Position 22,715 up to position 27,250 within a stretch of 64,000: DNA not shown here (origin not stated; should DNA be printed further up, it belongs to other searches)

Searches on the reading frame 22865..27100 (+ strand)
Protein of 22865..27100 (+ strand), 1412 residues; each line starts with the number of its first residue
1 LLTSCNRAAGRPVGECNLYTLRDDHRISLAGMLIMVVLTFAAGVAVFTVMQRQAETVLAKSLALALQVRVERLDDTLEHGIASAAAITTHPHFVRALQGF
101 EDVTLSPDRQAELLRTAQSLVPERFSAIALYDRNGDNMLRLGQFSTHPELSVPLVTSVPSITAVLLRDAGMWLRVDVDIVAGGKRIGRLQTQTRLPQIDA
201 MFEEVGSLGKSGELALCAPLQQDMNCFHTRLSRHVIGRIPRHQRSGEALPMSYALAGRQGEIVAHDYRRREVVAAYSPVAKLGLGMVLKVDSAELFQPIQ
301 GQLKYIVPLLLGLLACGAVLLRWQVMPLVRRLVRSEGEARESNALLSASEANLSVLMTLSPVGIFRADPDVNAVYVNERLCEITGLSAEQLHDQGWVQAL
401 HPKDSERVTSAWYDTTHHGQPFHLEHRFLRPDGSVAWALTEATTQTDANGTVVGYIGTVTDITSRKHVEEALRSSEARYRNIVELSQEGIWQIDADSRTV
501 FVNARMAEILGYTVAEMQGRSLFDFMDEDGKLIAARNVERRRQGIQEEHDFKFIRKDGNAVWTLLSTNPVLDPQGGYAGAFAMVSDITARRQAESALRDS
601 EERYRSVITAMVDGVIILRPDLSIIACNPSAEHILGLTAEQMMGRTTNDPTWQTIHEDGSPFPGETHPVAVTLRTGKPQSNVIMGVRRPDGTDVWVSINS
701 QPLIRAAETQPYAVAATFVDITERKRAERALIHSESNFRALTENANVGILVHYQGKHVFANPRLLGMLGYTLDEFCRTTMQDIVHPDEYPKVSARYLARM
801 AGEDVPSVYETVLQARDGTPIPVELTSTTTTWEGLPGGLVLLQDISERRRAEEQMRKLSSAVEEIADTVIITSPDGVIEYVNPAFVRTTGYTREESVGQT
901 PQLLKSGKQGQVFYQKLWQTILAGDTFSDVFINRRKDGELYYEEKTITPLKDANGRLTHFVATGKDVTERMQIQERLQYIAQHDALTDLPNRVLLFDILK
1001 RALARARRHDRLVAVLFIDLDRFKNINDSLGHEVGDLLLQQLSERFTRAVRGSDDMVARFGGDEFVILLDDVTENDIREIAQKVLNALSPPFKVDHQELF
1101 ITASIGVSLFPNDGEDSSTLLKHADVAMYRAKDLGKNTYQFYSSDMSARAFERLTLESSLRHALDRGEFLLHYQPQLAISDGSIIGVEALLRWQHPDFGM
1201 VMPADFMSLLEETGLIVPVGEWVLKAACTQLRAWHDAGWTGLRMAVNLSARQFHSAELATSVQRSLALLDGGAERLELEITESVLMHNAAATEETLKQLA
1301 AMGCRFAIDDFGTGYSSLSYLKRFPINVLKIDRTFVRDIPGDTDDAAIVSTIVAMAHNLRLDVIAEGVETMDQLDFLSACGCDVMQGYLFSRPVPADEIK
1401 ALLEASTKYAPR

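Call 79: search_protein_families(library=pfam, proteins=[window:22865-27100:+], max_evalue=0.00001)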
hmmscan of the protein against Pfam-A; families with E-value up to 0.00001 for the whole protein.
window:22865-27100:+ (1412 aa): 9 families
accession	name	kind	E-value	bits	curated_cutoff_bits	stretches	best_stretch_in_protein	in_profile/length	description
PF00563.25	EAL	-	4.7e-76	255.7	31.3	1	1159-1393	3-236/236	EAL domain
PF13426.13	PAS_9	-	3.5e-66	220.4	27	5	867-969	2-103/103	PAS domain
PF00989.32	PAS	-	2.3e-64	214.9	22.6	5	478-587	2-113/113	PAS fold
PF08448.16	PAS_4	-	1.6e-58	196.1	23.1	4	484-592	2-110/110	PAS fold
PF08447.18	PAS_3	-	4.5e-53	177.9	25.6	4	374-459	2-89/89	PAS fold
PF00990.26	GGDEF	-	3.2e-50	170.5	23.8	1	981-1137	1-160/161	Diguanylate cyclase, GGDEF domain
PF13188.13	PAS_8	-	2.6e-36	122.7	21.8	2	477-528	1-52/65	PAS domain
PF12860.13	PAS_7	-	1.1e-13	51.7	27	0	487-594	5-114/115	PAS fold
PF14598.12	PAS_11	-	3e-09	37.3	25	0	365-459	6-100/109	PAS domain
